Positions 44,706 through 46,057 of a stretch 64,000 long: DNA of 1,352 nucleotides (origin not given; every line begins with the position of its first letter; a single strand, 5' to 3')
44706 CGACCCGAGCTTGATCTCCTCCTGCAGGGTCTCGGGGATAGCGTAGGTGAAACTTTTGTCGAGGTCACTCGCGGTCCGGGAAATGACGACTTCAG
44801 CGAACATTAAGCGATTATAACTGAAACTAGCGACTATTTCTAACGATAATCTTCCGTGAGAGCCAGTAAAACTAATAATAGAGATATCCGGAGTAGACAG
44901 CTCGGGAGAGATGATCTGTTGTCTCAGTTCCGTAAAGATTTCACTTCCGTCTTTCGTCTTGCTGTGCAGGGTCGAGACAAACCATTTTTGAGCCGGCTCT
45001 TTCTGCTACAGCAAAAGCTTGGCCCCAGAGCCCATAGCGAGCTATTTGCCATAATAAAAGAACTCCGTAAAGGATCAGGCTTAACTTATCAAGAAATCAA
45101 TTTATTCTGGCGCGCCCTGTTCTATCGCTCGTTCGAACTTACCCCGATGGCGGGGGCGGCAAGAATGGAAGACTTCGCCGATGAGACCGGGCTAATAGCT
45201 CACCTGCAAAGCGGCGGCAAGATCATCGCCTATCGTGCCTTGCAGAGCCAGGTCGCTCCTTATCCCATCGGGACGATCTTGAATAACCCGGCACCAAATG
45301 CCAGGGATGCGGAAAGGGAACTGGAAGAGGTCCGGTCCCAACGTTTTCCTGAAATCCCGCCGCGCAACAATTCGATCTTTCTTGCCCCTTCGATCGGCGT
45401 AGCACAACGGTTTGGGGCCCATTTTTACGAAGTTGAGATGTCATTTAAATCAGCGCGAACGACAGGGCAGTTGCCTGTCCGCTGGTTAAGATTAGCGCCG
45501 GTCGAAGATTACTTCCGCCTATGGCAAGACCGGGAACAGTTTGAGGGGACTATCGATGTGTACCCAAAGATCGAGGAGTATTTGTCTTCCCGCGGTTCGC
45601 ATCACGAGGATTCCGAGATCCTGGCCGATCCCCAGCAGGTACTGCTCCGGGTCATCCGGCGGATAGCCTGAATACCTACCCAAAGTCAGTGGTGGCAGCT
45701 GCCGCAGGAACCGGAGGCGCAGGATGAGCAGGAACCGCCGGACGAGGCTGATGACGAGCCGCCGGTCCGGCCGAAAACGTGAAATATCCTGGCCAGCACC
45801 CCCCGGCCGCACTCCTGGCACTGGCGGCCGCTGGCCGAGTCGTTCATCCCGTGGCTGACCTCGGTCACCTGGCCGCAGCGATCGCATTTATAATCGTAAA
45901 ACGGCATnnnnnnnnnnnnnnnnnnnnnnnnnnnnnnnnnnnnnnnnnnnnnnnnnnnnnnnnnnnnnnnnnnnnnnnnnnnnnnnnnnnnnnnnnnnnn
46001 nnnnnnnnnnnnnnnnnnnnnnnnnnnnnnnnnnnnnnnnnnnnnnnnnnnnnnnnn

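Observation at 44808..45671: Low-GC 271-aa orphan gene with an AT-rich promoter region, divergent from priA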

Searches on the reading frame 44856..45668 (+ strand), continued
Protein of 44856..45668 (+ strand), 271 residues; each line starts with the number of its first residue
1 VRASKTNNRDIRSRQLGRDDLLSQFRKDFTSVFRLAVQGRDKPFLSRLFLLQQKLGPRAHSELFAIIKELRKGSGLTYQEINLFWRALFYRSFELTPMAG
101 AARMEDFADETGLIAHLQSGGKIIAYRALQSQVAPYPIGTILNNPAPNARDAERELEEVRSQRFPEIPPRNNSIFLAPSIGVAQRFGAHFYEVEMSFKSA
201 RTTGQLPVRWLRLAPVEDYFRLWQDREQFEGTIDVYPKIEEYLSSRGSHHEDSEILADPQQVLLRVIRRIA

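Call 82: find_encoding_contigs(protein=P0017, flank=8000, max_places=3)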
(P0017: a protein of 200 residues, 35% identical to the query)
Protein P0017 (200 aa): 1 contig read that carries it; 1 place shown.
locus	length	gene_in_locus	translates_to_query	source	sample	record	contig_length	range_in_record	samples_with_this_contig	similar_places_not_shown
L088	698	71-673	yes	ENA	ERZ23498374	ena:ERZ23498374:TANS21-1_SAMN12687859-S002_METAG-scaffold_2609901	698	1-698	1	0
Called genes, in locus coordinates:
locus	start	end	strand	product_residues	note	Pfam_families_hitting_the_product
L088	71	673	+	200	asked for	PF10386:DUF2441 (weak)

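Call 83: find_encoding_contigs(protein=P0008, flank=8000, max_places=3)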
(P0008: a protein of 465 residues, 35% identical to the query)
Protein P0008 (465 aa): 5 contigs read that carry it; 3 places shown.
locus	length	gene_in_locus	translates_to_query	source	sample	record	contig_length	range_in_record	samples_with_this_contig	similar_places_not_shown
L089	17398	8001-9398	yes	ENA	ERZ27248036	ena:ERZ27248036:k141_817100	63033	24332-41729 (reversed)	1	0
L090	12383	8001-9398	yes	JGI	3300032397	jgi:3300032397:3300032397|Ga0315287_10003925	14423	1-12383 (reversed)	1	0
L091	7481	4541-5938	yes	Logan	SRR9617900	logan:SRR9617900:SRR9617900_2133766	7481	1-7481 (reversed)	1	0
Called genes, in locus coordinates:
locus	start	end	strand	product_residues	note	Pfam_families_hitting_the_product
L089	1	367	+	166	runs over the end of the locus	PF02075:RuvC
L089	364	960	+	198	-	PF01330:RuvA_N, PF00633:HHH (faint), PF14520:HHH_5, PF07499:RuvA_C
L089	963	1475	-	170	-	PF09419:PGP_phosphatase (weak), PF00702:Hydrolase, PF13242:Hydrolase_like (weak)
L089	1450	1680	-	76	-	PF16256:DUF4911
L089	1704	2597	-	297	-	PF00496:SBP_bac_5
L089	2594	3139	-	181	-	PF05683:Fumerase_C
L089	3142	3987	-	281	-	PF05681:Fumerase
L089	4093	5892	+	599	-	-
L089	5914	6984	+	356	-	PF01966:HD (faint)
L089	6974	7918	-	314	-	PF00056:Ldh_1_N, PF02866:Ldh_1_C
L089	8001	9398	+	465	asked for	PF10386:DUF2441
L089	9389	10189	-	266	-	PF00398:RrnaAD, PF13649:Methyltransf_25 (faint), PF13847:Methyltransf_31 (weak)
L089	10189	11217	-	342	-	PF04166:PdxA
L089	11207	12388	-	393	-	PF00155:Aminotran_1_2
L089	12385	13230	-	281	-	PF16881:LIAS_N (weak), PF04055:Radical_SAM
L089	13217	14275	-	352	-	PF00437:T2SSE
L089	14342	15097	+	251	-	PF06750:A24_N_bact, PF01478:Peptidase_A24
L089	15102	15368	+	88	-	PF04977:DivIC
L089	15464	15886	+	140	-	PF00575:S1, PF23459:S1_RRP5 (weak), PF24685:OB_RRP5_4th (weak)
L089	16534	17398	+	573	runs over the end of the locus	-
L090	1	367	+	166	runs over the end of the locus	PF02075:RuvC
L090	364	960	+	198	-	PF01330:RuvA_N, PF00633:HHH (faint), PF14520:HHH_5, PF07499:RuvA_C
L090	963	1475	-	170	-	PF09419:PGP_phosphatase (weak), PF00702:Hydrolase, PF13242:Hydrolase_like (weak)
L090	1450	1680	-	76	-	PF16256:DUF4911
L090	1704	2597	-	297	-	PF00496:SBP_bac_5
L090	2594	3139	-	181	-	PF05683:Fumerase_C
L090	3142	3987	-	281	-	PF05681:Fumerase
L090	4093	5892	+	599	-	-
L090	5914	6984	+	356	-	PF01966:HD (faint)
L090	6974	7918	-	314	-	PF00056:Ldh_1_N, PF02866:Ldh_1_C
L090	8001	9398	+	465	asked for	PF10386:DUF2441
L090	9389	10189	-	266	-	PF00398:RrnaAD, PF13649:Methyltransf_25 (faint), PF13847:Methyltransf_31 (weak)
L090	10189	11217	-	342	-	PF04166:PdxA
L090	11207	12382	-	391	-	?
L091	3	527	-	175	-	?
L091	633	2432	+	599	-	-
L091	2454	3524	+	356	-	PF01966:HD (faint)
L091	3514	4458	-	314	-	PF00056:Ldh_1_N, PF02866:Ldh_1_C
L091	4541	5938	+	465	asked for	PF10386:DUF2441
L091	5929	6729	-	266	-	PF00398:RrnaAD, PF13649:Methyltransf_25 (faint), PF13847:Methyltransf_31 (weak)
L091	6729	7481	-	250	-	?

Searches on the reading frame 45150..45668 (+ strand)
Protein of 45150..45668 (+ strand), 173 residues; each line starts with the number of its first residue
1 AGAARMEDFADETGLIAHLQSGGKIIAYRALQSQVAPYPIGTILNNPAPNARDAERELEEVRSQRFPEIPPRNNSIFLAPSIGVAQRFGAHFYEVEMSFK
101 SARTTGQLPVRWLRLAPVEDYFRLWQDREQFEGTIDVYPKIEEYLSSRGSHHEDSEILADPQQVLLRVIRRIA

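Call 32: find_homologous_proteins(query=A2, max_evalue=0.001)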
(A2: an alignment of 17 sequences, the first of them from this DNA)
Query A2 (17 sequences) (173 aa, profile of the alignment): 1 proteins with E <= 0.001 among 4196 candidates.
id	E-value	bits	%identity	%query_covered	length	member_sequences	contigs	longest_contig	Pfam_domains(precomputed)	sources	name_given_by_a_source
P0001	7.3e-48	181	100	100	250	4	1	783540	-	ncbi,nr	ncbi:MAG: hypothetical protein MUC35_01975 [Candidatus Margulisbacteria bacterium]|nr:hypothetical p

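Call 33: search_solved_structures(query=A2, max_evalue=10, show_alignments=2)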
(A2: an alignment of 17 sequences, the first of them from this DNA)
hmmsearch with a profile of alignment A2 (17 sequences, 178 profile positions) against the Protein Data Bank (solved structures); distinct sequences matched with E-value up to 10: 1.
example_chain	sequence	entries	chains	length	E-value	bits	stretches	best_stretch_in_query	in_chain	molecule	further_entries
2aua_A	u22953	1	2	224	3.9e-07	33.2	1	56-94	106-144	hypothetical protein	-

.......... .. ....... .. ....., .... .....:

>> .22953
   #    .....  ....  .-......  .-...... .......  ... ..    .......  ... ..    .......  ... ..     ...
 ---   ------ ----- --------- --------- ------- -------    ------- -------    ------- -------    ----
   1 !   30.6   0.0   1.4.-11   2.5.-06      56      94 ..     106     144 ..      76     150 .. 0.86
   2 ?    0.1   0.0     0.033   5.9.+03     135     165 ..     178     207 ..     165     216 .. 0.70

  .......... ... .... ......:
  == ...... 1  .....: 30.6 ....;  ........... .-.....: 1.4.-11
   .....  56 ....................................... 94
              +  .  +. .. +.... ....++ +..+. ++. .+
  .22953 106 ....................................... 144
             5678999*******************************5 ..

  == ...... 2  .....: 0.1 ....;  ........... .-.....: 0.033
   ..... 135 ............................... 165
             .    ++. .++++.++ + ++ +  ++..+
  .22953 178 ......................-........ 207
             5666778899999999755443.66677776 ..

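Call 44: predict_structure(alignment_id=A2)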
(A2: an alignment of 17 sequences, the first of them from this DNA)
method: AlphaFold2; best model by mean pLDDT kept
length: 173 residues; sequences in the alignment: 17
mean_pLDDT: 93.3   pTM: 0.87
mean pLDDT of the five models: 93.3, 91.9, 91.7, 91.6, 91.2
residues with pLDDT >= 90: 147; 70-90: 24; 50-70: 2; < 50: 0
segments of 3 or more residues with pLDDT < 50: none
pLDDT, mean of each block of 10 residues (from residue 1): 94 94 97 93 88 91 96 95 94 97 83 97 92 89 97 95 97 91
secondary structure, 60 per line:
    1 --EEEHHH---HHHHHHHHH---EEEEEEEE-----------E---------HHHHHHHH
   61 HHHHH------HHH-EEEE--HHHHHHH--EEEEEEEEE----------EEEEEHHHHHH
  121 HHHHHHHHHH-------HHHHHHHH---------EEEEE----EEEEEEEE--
elements in order: E3-5 H12-20 E24-31 H53-65 E76-79 H82-88 E91-99 E110-114 H115-130 H138-145 E155-159 E164-171

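Call 48: fold_search(model_id=the predicted structure, library=pdb)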
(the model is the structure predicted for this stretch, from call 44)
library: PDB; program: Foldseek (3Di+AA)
matches with E <= 10: 179; with E <= 0.001: 2
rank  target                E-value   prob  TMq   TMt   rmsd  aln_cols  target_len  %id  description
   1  2aua_B                2.3e-04  1.00  0.53  0.44   6.6       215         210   16  Structure of BC2332: A Protein of Unknown Function from Bacillus cereus (released 2005-10-11)
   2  2aua_A                4.2e-04  1.00  0.48  0.42   8.8       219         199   15  Structure of BC2332: A Protein of Unknown Function from Bacillus cereus (released 2005-10-11)
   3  6d0h_A                4.7e-02  0.35  0.31  0.33  12.2       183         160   11  ParT: Prs ADP-ribosylating toxin bound to cognate antitoxin ParS (released 2019-01-09)
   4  6d0i_A                1.3e-01  0.25  0.31  0.33  12.1       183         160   11  ParT: Prs ADP-ribosylating toxin bound to cognate antitoxin ParS. L48M ParT, SeMet-substituted complex. (released 2019-01-09)
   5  4igo                  2.8e-01  0.03  0.14  0.10  18.5       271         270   11  Histone H3 Lysine 4 Demethylating rice Rice JMJ703 in complex with alpha-KG (released 2013-04-03)
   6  6d0i_C                3.6e-01  0.16  0.32  0.34  11.9       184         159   11  ParT: Prs ADP-ribosylating toxin bound to cognate antitoxin ParS. L48M ParT, SeMet-substituted complex. (released 2019-01-09)
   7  4j5i_H                3.6e-01  0.03  0.15  0.12  17.6       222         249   16  Crystal structure of an alpha-ketoglutarate-dependent taurine dioxygenase from Mycobacterium smegmatis (released 2013-02-20)
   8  6d0h_C                4.4e-01  0.14  0.31  0.33  11.9       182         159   12  ParT: Prs ADP-ribosylating toxin bound to cognate antitoxin ParS (released 2019-01-09)
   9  4j5i_B                5.0e-01  0.02  0.12  0.10  16.2       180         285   19  Crystal structure of an alpha-ketoglutarate-dependent taurine dioxygenase from Mycobacterium smegmatis (released 2013-02-20)
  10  4j5i_D                5.6e-01  0.03  0.16  0.12  17.6       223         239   16  Crystal structure of an alpha-ketoglutarate-dependent taurine dioxygenase from Mycobacterium smegmatis (released 2013-02-20)
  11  4j5i_C                5.6e-01  0.02  0.12  0.09  16.4       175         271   18  Crystal structure of an alpha-ketoglutarate-dependent taurine dioxygenase from Mycobacterium smegmatis (released 2013-02-20)
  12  7mcj_A                6.0e-01  0.05  0.20  0.15  12.6       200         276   10  Crystal Structure of S-adenosylmethionine-dependent methyltransferase UmaA from Mycobacterium tuberculosis in complex  (released 2022-04-13)
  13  1kp9_A                6.0e-01  0.03  0.14  0.12  13.7       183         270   13  Crystal structure of mycolic acid cyclopropane synthase CmaA1, apo-form (released 2002-01-11)
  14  4j5i_F                7.2e-01  0.02  0.14  0.10  16.9       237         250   14  Crystal structure of an alpha-ketoglutarate-dependent taurine dioxygenase from Mycobacterium smegmatis (released 2013-02-20)
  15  6kyf                  7.7e-01  0.12  0.27  0.33  10.6       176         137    7  Crystal structure of an anti-CRISPR protein (released 2020-09-23)
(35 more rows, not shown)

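Call 91: fold_search(model_id=the predicted structure, library=viral)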
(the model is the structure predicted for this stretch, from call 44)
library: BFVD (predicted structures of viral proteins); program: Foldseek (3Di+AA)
matches with E <= 10: 99; with E <= 0.001: 3
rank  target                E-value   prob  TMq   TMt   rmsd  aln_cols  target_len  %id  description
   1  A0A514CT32            1.5e-05  1.00  0.48  0.48   6.4       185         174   17  Uncharacterized protein [Achromobacter phage Motura]
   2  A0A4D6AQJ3            6.5e-05  1.00  0.52  0.49   5.4       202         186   14  (no name in the UniProt tables at hand)
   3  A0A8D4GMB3            5.0e-04  1.00  0.50  0.38   6.9       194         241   12  (no name in the UniProt tables at hand)
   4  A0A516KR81            1.5e-03  1.00  0.53  0.55   5.0       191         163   12  Uncharacterized protein [Gordonia phage JuJu]
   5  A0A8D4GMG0            4.2e-03  0.98  0.45  0.32   8.5       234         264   11  (no name in the UniProt tables at hand)
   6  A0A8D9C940            1.4e-02  0.97  0.50  0.33   6.7       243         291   11  Putative chorismate mutase-like protein [uncultured marine phage]
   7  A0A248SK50            1.5e-02  0.94  0.49  0.41   7.2       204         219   13  (no name in the UniProt tables at hand)
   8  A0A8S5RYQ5            2.2e-02  0.57  0.32  0.29  12.7       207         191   13  PolyVal ADP-Ribosyltransferase [Myoviridae sp. ctNQV2]
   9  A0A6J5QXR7            2.5e-02  0.96  0.35  0.55   7.9       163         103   12  Uncharacterized protein [uncultured Caudovirales phage]
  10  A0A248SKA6            2.5e-02  0.92  0.39  0.24   5.5       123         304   13  (no name in the UniProt tables at hand)
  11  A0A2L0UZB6            3.0e-02  0.77  0.40  0.28   9.0       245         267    9  Uncharacterized protein [Agrobacterium phage Atu_ph07]
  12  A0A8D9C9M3            3.9e-02  0.89  0.47  0.30   6.2       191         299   10  Uncharacterized protein [uncultured marine phage]
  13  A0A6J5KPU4            4.7e-02  0.57  0.37  0.23  11.0       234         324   10  Uncharacterized protein [uncultured Caudovirales phage]
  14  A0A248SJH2            5.3e-02  0.80  0.35  0.21   6.6       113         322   12  (no name in the UniProt tables at hand)
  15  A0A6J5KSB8            5.6e-02  0.54  0.28  0.36  11.8       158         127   14  PARP catalytic domain-containing protein [uncultured Caudovirales phage]
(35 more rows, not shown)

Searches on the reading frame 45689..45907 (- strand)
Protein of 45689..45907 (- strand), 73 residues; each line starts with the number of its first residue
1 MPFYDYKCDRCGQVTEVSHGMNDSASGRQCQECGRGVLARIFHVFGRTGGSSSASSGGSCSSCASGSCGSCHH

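Call 6: search_protein_families(library=pfam, proteins=[window:45689-45907:-], max_evalue=1)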
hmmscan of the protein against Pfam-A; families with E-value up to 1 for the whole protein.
window:45689-45907:- (73 aa): 5 families
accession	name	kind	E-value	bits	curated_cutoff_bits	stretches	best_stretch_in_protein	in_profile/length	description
PF09723.15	Zn_ribbon_8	-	9.6e-12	45.2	34.4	1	1-41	1-40/41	Zinc ribbon domain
PF06397.17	Desulfoferrod_N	-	0.0077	16.3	23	1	6-20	7-21/36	Desulfoferrodoxin, N-terminal domain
PF24441.1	DUF7560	-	0.017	15.2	27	1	3-42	3-42/44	Family of unknown function (DUF7560)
PF23477.1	zf_Tbcl_2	-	0.14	12.3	27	1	4-17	4-17/37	Probable treble clef zinc finger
PF24734.1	DUF7685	-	0.7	10.3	27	1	7-16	1-10/43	Domain of unknown function (DUF7685)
